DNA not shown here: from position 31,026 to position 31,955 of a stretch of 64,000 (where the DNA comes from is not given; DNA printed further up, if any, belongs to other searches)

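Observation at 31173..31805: Low-GC 210-aa ORF convergent with sapF, possibly an orphan SUKH-type immunity-like protein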

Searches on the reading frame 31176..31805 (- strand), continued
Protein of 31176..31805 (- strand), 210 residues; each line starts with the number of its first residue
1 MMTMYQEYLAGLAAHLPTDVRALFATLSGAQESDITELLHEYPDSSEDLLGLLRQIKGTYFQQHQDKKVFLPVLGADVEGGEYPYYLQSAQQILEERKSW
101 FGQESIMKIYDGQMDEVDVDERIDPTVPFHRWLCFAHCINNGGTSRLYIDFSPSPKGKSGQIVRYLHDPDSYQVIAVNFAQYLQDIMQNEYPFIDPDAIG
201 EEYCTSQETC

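Call 51: fold_search(model_id=the predicted structure, library=afdb50)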
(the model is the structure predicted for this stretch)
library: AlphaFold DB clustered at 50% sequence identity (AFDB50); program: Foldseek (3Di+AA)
matches with E <= 10: 1053; with E <= 0.001: 711
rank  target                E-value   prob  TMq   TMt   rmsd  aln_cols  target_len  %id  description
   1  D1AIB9                8.3e-26  1.00  0.89  0.91   1.2       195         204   48  Knr4/Smi1-like domain-containing protein [Sebaldella termitidis (strain ATCC 33386 / NCTC 11300)]
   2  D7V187                1.0e-25  1.00  0.88  0.92   1.1       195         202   44  SMI1 / KNR4 family protein [Listeria grayi DSM 20601]
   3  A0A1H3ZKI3            3.5e-24  1.00  0.86  0.79   1.5       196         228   48  SMI1 / KNR4 family (SUKH-1) [Chitinophaga terrae (ex Kim and Jung 2007)]
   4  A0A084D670            5.1e-24  1.00  0.88  0.91   1.7       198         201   47  Cell wall assembly protein
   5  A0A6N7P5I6            8.0e-24  1.00  0.86  0.91   1.6       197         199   47  SMI1/KNR4 family protein
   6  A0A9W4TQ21            1.3e-23  1.00  0.87  0.90   2.0       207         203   42  Cell wall assembly regulator SMI1 (Killer toxin-resistance protein 4) (SMI1) [Commensalibacter communis]
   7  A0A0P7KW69            1.3e-23  1.00  0.84  0.84   1.2       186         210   42  Knr4/Smi1-like domain-containing protein
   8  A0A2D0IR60            1.6e-22  1.00  0.86  0.92   1.6       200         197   36  Knr4/Smi1-like domain-containing protein [Xenorhabdus budapestensis]
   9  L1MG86                3.0e-22  1.00  0.87  0.87   2.0       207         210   39  SMI1 / KNR4 family protein [Corynebacterium durum F0235]
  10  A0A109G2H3            4.4e-21  1.00  0.85  0.83   3.2       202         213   40  SMI1 / KNR4 family protein [Bacillus mycoides]
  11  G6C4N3                7.4e-21  1.00  0.82  0.80   2.6       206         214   38  Knr4/Smi1-like domain-containing protein
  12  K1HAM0                3.5e-19  1.00  0.73  0.80   3.1       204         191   40  Knr4/Smi1-like domain-containing protein (Fragment) [Fusobacterium periodonticum D10]
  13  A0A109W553            2.0e-18  1.00  0.79  0.75   2.9       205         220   38  SMI1 / KNR4 family protein [Desulfovibrio fairfieldensis]
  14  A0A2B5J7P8            3.4e-18  1.00  0.78  0.90   2.4       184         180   42  SMI1 / KNR4 family protein [Bacillus wiedmannii]
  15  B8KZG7                9.4e-18  1.00  0.64  0.90   1.5       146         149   49  Knr4/Smi1-like domain-containing protein
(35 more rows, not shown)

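Call 58: find_encoding_contigs(protein=P0146, flank=9000, max_places=3)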
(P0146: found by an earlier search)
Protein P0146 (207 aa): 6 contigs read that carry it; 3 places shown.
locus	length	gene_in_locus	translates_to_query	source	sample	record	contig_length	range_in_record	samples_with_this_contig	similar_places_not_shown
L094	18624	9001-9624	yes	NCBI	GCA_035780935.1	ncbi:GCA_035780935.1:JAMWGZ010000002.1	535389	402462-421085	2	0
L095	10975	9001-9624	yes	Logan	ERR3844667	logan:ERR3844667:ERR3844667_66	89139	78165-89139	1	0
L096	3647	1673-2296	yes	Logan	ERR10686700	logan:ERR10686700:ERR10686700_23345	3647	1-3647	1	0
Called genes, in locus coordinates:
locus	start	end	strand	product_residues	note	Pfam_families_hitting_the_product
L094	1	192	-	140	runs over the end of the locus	PF00582:Usp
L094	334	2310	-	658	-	PF00753:Lactamase_B, PF12706:Lactamase_B_2 (faint), PF14863:Alkyl_sulf_dimr, PF14864:Alkyl_sulf_C, PF02036:SCP2 (weak)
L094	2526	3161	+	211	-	PF15977:HTH_46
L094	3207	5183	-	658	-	PF00753:Lactamase_B, PF14863:Alkyl_sulf_dimr, PF14864:Alkyl_sulf_C, PF02036:SCP2 (weak)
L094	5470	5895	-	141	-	-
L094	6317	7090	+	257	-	PF02110:HK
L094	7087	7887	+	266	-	PF08543:Phos_pyr_kin, PF00294:PfkB (weak)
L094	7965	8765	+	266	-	PF25148:DUF7824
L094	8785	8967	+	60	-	-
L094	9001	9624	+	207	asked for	PF09346:SMI1_KNR4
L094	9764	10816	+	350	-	PF01791:DeoC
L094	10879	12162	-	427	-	PF07690:MFS_1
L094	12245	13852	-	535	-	PF00370:FGGY_N, PF02782:FGGY_C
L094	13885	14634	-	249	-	PF00106:adh_short, PF08659:KR, PF13561:adh_short_C2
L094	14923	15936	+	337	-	PF00356:LacI, PF00532:Peripla_BP_1, PF13377:Peripla_BP_3 (faint), PF13407:Peripla_BP_4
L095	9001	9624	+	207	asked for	PF09346:SMI1_KNR4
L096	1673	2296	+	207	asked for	PF09346:SMI1_KNR4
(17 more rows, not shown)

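Call 59: find_encoding_contigs(protein=P0004, flank=9000, max_places=3)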
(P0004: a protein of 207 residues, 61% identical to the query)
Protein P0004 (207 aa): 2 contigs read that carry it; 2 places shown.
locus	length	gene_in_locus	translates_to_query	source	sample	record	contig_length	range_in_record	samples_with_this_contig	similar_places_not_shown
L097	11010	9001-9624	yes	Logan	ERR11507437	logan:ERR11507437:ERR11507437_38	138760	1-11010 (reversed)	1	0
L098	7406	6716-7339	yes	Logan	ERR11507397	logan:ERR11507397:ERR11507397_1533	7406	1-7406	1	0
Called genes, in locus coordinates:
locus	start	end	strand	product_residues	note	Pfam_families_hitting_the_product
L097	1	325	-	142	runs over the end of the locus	-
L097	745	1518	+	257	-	PF02110:HK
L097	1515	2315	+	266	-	PF08543:Phos_pyr_kin, PF00294:PfkB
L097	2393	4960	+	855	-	PF20103:DUF6493, PF25148:DUF7824, PF25149:DUF7825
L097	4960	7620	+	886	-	PF20103:DUF6493, PF25148:DUF7824, PF25149:DUF7825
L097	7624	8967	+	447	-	-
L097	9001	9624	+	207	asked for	PF09346:SMI1_KNR4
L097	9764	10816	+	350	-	PF01791:DeoC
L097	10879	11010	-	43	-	?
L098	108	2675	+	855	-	PF20103:DUF6493, PF25148:DUF7824, PF25149:DUF7825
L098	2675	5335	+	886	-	PF20103:DUF6493, PF25148:DUF7824, PF25149:DUF7825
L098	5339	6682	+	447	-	-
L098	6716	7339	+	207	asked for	PF09346:SMI1_KNR4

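Call 61: search_protein_families(proteins=[L005:1977-4637:+, L005:4641-5984:+, L005:6001-6621:+], library=padloc, max_evalue=0.01)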
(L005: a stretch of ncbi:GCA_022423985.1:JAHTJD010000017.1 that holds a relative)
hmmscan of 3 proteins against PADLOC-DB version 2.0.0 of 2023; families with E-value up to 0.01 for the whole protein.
L005:1977-4637:+ (887 aa): 0 families

L005:4641-5984:+ (448 aa): 1 family
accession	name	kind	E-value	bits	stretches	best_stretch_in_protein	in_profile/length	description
PDLC02972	SWIM_XIII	-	1e-60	203.8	3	76-209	101-236/509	-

L005:6001-6621:+ (207 aa): 1 family
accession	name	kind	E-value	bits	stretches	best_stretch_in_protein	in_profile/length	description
PDLC04629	PDC-M40A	-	4.1e-09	34.4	1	139-188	117-166/169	-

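Call 62: search_protein_families(proteins=[L005:1977-4637:+, L005:4641-5984:+], library=ncbifam, max_evalue=0.01)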
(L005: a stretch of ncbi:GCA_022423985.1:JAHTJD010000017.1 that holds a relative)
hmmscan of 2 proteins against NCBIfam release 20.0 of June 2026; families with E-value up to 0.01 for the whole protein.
L005:1977-4637:+ (887 aa): 0 families

L005:4641-5984:+ (448 aa): 0 families

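Call 70: find_encoding_contigs(protein=P0121, flank=3000, max_places=8)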
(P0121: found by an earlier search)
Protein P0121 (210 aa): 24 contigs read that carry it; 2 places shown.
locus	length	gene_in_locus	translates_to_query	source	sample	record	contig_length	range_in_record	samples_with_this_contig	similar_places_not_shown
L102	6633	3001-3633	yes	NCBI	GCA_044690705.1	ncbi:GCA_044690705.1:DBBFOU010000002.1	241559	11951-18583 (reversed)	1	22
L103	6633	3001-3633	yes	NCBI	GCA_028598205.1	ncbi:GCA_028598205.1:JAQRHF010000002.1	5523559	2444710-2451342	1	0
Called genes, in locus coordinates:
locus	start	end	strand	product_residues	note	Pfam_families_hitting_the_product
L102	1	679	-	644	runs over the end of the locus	PF08206:OB_RNB, PF17876:CSD2 (faint), PF00773:RNB, PF00575:S1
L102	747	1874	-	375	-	-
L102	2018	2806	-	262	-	PF00106:adh_short, PF23441:SDR, PF13561:adh_short_C2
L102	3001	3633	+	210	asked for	PF09346:SMI1_KNR4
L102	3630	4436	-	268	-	PF00005:ABC_tran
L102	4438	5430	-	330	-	PF00005:ABC_tran, PF13304:AAA_21 (weak), PF08352:oligo_HPY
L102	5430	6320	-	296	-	PF12911:OppC_N, PF00528:BPD_transp_1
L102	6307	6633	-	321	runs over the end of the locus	PF00528:BPD_transp_1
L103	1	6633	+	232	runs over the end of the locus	PF03811:Zn_ribbon_InsA, PF12759:HTH_Tnp_IS1, PF03400:DDE_Tnp_IS1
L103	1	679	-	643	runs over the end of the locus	PF08206:OB_RNB, PF17876:CSD2 (faint), PF00773:RNB, PF00575:S1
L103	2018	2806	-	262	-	PF00106:adh_short, PF23441:SDR, PF13561:adh_short_C2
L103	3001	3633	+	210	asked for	PF09346:SMI1_KNR4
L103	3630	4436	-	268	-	PF00005:ABC_tran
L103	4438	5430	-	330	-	PF00005:ABC_tran, PF13304:AAA_21 (weak), PF08352:oligo_HPY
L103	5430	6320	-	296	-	PF12911:OppC_N, PF00528:BPD_transp_1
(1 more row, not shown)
